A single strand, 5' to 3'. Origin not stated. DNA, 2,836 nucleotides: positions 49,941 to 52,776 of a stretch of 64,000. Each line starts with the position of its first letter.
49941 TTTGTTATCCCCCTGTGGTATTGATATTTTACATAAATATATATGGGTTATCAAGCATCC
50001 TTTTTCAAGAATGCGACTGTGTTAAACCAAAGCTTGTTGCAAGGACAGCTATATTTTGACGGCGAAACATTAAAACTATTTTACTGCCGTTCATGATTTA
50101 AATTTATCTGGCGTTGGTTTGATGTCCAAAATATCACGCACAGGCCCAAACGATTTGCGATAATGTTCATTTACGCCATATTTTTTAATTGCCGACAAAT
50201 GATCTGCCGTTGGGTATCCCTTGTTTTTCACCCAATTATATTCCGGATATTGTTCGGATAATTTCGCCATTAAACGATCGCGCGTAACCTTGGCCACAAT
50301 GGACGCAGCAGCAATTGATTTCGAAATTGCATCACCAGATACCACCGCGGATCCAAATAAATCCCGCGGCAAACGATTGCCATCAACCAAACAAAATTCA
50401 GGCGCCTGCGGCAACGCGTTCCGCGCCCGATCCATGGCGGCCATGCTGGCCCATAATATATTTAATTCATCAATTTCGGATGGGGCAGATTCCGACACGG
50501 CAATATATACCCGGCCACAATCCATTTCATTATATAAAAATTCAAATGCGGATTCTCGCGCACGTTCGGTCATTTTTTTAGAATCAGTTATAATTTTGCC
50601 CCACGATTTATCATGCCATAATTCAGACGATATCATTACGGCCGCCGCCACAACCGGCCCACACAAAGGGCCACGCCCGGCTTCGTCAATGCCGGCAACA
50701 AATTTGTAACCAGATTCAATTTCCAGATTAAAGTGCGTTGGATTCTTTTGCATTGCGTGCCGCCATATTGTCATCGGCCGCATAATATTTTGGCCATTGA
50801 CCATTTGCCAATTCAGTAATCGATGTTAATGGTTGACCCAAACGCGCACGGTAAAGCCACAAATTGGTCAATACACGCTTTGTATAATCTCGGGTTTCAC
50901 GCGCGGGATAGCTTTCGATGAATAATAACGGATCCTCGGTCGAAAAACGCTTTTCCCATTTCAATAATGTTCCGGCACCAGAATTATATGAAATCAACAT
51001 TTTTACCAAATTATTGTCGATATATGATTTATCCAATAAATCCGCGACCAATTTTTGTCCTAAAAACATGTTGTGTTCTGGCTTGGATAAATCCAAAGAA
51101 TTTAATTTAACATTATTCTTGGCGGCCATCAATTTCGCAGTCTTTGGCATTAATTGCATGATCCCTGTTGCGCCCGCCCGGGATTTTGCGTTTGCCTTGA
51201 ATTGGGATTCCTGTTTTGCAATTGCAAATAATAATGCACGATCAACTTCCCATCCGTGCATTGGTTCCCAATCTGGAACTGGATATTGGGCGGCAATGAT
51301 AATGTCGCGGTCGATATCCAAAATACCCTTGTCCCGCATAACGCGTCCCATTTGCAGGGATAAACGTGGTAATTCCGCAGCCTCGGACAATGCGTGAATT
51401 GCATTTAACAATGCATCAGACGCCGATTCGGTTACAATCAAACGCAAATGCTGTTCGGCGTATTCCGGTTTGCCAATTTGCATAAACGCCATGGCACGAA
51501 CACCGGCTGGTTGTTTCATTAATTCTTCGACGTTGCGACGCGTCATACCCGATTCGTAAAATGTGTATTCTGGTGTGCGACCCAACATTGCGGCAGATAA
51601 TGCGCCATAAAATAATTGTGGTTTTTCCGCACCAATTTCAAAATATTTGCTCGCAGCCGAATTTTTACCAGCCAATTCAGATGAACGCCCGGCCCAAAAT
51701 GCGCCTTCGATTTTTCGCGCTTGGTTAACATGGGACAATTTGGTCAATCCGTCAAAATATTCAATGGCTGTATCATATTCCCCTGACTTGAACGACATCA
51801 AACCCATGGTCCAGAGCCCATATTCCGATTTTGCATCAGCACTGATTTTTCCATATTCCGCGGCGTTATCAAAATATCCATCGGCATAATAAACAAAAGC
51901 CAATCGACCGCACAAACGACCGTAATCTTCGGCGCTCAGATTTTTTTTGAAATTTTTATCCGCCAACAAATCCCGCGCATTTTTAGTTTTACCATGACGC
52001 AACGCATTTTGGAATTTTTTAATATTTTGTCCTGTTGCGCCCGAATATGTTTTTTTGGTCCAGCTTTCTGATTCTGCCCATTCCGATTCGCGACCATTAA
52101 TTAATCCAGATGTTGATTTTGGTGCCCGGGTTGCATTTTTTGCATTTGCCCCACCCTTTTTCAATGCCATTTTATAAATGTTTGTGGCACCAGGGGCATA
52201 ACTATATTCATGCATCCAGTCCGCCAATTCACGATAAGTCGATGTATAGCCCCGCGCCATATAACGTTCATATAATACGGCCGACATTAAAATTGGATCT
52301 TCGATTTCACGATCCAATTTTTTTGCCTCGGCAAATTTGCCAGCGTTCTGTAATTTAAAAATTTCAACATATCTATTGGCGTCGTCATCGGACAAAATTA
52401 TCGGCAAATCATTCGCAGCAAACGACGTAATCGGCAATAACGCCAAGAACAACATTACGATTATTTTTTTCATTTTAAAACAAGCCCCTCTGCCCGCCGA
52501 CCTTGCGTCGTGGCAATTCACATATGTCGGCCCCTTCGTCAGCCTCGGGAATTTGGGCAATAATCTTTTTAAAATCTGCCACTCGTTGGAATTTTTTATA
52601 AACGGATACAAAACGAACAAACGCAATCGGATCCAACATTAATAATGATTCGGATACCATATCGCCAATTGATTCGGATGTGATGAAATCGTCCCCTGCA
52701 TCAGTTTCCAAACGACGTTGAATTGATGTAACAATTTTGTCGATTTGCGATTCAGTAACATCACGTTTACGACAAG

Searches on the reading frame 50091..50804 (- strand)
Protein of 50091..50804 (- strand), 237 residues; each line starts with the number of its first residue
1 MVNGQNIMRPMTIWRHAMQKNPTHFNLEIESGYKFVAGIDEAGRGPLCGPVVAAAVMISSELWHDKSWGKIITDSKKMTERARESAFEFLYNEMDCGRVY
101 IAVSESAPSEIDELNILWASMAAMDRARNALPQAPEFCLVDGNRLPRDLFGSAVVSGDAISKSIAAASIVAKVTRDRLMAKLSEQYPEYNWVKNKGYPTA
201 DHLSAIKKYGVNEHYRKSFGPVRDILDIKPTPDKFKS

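Call 101: search_protein_families(library=pfam, proteins=[window:50091-50804:-], max_evalue=0.001)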
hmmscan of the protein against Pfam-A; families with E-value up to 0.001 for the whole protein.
window:50091-50804:- (237 aa): 1 family
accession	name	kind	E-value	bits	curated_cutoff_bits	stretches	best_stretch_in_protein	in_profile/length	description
PF01351.25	RNase_HII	-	2.1e-32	113.1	25.8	1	37-219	1-196/199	Ribonuclease HII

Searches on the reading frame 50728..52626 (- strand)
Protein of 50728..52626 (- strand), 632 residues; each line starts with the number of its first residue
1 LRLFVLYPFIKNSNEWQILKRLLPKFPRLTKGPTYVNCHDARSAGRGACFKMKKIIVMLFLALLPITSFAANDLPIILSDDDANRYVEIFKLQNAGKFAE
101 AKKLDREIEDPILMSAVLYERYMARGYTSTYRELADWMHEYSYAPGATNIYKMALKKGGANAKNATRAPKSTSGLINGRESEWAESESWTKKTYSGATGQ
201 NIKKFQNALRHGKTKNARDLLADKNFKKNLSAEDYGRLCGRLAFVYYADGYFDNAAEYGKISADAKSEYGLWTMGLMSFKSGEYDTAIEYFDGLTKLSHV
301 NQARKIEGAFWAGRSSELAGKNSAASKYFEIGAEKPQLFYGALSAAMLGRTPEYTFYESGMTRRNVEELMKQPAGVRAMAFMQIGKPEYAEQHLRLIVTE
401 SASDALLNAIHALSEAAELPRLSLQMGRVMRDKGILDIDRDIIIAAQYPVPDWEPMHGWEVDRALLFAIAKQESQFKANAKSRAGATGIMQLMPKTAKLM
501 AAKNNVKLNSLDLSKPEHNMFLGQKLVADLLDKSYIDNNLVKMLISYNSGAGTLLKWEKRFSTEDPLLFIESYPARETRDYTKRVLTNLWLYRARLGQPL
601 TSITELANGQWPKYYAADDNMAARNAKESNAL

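Call 101: search_protein_families(library=pfam, proteins=[window:50728-52626:-], max_evalue=0.001)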
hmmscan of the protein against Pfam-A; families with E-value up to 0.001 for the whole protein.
window:50728-52626:- (632 aa): 1 family
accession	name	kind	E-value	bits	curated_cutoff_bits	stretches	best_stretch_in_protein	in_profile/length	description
PF01464.25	SLT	-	1.5e-24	86.2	21.3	1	458-565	9-112/117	Transglycosylase SLT domain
